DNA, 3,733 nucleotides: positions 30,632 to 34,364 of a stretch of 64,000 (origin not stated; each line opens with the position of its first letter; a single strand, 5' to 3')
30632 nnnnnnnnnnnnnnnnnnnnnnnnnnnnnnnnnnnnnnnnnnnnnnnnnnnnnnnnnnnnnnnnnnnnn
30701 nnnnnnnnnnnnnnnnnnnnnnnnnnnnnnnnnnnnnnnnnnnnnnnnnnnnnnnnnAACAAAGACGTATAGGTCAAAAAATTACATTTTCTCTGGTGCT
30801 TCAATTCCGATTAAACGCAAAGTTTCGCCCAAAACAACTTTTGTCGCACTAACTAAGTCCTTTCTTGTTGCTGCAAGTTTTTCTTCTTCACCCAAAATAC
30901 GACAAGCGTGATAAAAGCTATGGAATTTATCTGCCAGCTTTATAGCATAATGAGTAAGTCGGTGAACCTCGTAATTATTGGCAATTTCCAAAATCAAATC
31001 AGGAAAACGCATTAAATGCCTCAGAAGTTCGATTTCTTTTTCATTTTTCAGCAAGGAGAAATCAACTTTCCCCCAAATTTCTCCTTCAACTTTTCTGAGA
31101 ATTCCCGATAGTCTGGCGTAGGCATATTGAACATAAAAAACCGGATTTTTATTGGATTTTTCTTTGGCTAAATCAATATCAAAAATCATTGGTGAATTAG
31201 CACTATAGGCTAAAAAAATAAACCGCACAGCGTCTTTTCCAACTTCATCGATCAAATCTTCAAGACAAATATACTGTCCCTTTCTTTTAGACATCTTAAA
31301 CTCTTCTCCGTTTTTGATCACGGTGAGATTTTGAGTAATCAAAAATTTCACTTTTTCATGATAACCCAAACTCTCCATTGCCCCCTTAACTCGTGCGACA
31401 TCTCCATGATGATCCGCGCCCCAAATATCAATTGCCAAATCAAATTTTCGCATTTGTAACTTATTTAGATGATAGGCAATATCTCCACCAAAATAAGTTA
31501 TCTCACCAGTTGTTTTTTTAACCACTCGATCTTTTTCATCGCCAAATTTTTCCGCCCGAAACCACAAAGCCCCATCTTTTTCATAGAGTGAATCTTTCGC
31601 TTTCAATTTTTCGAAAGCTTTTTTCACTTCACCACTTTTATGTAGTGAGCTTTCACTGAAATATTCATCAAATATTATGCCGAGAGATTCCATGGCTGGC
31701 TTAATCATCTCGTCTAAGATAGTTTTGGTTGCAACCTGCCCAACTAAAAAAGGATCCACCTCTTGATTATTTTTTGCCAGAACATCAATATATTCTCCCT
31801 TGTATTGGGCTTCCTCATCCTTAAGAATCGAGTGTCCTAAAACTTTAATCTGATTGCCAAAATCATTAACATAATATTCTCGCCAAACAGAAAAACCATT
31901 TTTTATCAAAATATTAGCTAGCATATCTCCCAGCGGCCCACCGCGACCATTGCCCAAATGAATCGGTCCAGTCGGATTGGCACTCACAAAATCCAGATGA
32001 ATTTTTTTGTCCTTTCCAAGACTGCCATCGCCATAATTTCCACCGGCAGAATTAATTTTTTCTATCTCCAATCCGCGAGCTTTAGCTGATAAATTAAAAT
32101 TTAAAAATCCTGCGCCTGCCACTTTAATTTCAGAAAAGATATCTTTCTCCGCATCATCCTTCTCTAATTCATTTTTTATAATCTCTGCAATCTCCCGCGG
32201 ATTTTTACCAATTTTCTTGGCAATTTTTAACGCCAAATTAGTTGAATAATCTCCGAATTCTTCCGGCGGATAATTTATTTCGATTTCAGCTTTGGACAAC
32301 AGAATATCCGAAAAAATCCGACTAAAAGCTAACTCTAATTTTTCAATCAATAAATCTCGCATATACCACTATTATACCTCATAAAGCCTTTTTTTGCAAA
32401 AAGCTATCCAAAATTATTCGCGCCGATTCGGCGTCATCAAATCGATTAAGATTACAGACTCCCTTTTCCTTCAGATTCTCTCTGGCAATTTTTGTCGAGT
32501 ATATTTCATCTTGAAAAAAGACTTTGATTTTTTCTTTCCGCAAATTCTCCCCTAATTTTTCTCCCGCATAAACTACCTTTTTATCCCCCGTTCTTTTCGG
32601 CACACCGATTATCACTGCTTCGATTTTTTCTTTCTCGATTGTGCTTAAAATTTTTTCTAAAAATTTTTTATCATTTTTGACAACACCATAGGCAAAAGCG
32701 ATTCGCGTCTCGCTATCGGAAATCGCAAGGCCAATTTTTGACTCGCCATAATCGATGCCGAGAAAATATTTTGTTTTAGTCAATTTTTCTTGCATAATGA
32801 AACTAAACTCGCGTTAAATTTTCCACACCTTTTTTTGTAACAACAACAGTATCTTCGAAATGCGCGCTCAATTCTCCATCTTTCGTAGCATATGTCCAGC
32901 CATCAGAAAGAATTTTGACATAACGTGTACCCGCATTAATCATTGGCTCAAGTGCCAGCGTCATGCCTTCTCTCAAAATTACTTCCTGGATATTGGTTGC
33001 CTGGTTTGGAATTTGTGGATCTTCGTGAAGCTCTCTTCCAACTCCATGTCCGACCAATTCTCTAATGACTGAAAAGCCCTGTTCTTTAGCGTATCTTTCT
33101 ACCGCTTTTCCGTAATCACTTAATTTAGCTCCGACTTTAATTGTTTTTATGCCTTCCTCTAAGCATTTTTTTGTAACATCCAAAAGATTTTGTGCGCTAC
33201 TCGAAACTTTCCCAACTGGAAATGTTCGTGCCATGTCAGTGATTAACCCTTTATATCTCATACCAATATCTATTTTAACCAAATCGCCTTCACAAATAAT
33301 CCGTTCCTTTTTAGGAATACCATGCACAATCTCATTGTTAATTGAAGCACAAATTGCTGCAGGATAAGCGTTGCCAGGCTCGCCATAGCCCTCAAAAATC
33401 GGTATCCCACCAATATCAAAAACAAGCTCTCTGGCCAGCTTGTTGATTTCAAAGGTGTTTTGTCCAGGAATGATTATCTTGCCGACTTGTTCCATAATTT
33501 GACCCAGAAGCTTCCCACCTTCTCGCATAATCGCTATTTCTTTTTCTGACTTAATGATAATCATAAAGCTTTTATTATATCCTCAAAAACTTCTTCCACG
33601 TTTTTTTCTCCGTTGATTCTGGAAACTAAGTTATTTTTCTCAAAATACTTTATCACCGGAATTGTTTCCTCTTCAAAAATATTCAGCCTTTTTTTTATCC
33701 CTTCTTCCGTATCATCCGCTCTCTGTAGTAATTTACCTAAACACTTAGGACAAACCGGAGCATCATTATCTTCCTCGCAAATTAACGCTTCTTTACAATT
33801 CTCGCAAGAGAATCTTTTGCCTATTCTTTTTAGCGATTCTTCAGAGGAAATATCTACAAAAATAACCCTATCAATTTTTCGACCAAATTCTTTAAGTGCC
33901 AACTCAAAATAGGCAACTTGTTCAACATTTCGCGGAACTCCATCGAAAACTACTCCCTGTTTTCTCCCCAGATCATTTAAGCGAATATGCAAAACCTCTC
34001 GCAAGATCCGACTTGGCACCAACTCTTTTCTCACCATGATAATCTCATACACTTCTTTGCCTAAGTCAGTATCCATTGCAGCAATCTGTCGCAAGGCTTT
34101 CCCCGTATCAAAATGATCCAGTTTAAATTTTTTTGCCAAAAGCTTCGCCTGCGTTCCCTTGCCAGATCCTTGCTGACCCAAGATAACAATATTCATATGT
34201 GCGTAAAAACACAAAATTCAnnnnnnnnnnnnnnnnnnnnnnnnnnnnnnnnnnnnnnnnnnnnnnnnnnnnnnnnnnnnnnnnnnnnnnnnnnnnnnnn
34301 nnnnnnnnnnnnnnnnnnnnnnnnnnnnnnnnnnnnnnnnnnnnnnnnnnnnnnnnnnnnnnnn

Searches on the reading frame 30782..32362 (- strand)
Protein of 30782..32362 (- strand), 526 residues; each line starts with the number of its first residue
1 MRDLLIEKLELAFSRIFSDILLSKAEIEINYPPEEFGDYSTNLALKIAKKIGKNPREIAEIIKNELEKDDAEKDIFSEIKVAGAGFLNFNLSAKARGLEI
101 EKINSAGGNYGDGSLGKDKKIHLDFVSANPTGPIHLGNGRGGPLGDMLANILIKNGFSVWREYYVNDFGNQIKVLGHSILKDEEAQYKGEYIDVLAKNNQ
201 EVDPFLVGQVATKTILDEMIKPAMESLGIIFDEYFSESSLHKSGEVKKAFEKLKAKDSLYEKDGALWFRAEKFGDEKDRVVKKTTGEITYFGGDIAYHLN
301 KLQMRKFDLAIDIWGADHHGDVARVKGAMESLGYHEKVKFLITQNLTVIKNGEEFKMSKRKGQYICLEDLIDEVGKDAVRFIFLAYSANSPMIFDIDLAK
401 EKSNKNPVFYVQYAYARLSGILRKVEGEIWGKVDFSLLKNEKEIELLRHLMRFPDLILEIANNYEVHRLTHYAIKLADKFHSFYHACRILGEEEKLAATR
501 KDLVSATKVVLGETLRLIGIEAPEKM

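Call 60: search_protein_families(library=pfam, proteins=[window:30782-32362:-], max_evalue=0.001)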
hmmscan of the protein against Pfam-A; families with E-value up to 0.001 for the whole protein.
window:30782-32362:- (526 aa): 5 families
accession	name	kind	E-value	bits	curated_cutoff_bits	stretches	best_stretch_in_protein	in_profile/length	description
PF05746.21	DALR_1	-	6.3e-34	117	22.3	1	411-526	1-117/117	DALR anticodon binding domain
PF03485.21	Arg_tRNA_synt_N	-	7.2e-20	71.8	21.5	1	7-91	5-85/85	Arginyl tRNA synthetase N terminal domain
PF00750.26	tRNA-synt_1d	-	4.7e-19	69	23.3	2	237-382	163-306/349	tRNA synthetases class I (R), catalytic domain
PF09334.17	tRNA-synt_1g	-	7.3e-07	28.7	20.1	0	353-402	324-374/391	tRNA synthetases class I (M)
PF00133.28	tRNA-synt_1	-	0.00019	20.7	22.7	1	339-388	360-406/414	tRNA synthetases class I (I, L, M and V)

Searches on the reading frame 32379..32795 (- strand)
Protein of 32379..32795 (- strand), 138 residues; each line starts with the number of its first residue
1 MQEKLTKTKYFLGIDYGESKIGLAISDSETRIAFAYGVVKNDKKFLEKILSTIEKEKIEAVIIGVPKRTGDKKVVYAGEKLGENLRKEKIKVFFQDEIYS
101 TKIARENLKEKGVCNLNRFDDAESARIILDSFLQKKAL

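Call 60: search_protein_families(library=pfam, proteins=[window:32379-32795:-], max_evalue=0.001)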
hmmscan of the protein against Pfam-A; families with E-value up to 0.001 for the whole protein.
window:32379-32795:- (138 aa): 1 family
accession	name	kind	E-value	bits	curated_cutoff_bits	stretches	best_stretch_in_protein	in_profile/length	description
PF03652.20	RuvX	-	1.1e-23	84.5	29.2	1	11-134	3-133/134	Holliday junction resolvase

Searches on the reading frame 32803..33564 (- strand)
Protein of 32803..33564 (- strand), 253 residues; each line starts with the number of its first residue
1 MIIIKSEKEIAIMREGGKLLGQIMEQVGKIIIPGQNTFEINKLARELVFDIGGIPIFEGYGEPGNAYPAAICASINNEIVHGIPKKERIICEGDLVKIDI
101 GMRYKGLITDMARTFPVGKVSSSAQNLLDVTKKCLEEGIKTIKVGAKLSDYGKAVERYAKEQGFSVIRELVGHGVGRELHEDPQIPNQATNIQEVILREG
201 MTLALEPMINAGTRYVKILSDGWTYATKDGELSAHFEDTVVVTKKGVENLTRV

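Call 60: search_protein_families(library=pfam, proteins=[window:32803-33564:-], max_evalue=0.001)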
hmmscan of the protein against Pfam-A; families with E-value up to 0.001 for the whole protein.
window:32803-33564:- (253 aa): 1 family
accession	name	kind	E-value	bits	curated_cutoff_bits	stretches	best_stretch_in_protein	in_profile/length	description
PF00557.29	Peptidase_M24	-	3.1e-49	168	23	1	12-244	2-208/208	Metallopeptidase family M24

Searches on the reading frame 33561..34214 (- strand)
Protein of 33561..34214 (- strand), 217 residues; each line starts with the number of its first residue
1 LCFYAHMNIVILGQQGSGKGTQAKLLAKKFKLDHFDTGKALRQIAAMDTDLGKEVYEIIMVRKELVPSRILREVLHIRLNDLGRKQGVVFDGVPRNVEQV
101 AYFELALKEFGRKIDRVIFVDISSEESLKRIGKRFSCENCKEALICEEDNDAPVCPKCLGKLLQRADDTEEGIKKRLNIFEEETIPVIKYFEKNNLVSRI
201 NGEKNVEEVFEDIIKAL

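Call 60: search_protein_families(library=pfam, proteins=[window:33561-34214:-], max_evalue=0.001)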
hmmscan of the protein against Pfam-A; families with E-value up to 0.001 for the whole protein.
window:33561-34214:- (217 aa): 6 families
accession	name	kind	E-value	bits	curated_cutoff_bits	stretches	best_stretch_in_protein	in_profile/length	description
PF00406.28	ADK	-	2e-33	116.1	26.8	1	11-195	1-150/151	Adenylate kinase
PF13207.12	AAA_17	-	1.1e-18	68.3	27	1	12-134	1-122/136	AAA domain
PF13238.12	AAA_18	-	1.8e-07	32.1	29.4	1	9-139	1-116/128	AAA domain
PF02223.23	Thymidylate_kin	-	1.3e-05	25.5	27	0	13-62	3-49/185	Thymidylate kinase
PF06414.18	Zeta_toxin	-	7.3e-05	22.7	22.3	0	9-31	19-41/199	Zeta toxin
PF02224.24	Cytidylate_kin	-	0.00015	22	26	1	10-48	2-40/211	Cytidylate kinase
